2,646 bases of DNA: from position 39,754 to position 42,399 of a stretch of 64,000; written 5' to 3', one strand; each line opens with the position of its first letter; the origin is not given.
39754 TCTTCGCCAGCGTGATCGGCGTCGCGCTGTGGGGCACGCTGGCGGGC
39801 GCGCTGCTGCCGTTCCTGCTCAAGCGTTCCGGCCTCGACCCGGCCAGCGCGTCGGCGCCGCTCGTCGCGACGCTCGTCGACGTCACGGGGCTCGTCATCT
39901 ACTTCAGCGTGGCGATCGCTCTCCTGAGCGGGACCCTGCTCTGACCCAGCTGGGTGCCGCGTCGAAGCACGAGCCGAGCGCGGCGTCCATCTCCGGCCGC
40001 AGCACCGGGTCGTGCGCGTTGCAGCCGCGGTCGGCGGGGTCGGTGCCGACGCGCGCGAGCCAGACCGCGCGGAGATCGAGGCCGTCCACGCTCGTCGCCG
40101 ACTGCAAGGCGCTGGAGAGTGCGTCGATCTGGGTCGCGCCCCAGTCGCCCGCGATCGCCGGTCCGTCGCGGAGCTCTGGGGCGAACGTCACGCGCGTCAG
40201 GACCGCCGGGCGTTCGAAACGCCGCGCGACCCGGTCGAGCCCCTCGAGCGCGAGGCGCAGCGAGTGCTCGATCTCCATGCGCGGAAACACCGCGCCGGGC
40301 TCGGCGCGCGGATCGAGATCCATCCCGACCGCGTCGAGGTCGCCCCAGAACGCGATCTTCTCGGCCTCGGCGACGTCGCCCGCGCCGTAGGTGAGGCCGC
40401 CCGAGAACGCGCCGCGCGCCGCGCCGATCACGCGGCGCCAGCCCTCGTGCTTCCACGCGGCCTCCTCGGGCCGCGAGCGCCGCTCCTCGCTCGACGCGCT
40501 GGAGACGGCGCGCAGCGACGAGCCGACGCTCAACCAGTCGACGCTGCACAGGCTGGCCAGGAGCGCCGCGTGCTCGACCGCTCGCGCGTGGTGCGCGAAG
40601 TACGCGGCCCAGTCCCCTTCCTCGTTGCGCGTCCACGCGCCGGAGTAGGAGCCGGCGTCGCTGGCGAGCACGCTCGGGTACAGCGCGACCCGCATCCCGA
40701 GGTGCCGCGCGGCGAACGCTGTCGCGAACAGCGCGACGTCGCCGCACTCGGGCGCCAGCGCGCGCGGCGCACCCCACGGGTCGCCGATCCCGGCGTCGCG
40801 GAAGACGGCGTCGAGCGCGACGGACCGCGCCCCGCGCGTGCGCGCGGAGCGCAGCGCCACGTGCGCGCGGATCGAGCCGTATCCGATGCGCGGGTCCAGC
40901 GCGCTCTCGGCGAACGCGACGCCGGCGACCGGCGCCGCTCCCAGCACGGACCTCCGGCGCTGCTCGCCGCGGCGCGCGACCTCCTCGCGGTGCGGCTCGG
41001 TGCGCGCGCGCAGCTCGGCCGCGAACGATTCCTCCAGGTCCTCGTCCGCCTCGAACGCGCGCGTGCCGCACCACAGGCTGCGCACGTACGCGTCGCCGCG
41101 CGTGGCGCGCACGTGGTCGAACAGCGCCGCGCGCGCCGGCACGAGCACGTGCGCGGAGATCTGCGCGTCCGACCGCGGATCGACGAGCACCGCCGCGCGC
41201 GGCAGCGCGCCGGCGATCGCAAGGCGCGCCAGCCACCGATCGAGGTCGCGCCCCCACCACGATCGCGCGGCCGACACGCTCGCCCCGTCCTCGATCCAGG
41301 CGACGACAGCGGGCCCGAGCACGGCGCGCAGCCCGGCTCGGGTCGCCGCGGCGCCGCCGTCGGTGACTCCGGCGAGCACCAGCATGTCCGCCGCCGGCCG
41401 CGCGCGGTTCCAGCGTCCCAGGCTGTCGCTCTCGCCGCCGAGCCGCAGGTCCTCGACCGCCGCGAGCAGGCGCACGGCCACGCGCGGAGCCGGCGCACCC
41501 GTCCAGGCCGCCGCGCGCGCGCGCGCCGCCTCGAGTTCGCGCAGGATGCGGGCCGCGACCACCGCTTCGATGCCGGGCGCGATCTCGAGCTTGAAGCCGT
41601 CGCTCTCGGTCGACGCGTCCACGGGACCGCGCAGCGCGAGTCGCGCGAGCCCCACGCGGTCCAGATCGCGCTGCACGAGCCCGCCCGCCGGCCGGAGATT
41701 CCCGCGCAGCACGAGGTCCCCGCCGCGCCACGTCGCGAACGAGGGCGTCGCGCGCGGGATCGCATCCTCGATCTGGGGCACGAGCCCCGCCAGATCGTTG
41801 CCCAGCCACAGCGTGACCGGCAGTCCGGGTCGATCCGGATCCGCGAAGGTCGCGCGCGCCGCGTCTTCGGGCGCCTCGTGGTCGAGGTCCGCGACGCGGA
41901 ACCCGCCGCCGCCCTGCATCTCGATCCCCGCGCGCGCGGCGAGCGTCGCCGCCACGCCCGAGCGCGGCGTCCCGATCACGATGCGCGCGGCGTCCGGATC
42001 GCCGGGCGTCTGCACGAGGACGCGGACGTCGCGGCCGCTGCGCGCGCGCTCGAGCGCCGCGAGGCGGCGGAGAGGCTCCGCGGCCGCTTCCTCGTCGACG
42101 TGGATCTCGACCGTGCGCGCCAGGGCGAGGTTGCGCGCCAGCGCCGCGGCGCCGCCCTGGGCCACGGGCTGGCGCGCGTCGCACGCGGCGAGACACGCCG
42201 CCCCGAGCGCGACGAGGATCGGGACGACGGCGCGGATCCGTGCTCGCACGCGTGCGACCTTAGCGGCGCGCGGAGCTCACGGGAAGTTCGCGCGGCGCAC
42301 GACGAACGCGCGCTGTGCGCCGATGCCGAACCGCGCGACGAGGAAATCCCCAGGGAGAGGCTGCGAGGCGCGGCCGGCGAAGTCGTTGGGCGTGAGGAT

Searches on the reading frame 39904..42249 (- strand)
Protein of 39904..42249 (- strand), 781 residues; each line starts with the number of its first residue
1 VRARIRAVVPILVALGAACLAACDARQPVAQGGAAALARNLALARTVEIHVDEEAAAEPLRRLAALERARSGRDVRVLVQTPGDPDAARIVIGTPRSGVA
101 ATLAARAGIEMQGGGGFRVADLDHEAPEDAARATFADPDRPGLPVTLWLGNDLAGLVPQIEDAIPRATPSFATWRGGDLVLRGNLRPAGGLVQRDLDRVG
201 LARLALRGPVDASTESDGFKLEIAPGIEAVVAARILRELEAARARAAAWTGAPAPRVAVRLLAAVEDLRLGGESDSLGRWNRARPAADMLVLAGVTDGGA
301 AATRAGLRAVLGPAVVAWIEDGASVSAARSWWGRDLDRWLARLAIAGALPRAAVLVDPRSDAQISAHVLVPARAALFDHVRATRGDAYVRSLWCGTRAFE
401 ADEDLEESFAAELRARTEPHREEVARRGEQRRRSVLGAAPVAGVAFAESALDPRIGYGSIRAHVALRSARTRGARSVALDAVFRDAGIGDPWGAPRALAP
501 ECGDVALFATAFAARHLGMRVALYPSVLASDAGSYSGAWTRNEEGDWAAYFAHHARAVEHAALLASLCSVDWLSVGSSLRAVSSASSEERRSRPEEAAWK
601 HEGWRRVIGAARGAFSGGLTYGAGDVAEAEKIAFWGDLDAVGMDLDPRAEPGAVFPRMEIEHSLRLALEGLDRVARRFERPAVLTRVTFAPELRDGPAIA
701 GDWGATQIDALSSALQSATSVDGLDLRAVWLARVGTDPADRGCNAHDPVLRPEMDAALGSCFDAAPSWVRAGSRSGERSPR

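Call 6: search_protein_families(library=ncbifam, proteins=[window:39904-42249:-], max_evalue=0.01)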
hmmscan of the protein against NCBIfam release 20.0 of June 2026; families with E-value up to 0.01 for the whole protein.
window:39904-42249:- (781 aa): 0 families

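Call 65: search_protein_families(library=pfam, proteins=[window:39904-42249:-], max_evalue=0.001)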
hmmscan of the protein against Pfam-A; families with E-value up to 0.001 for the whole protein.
window:39904-42249:- (781 aa): 1 family
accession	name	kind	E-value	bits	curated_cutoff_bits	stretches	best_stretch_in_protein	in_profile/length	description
PF22612.2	GH113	-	3.1e-07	30.5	27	1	513-645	67-187/289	Glycoside Hydrolase Family 113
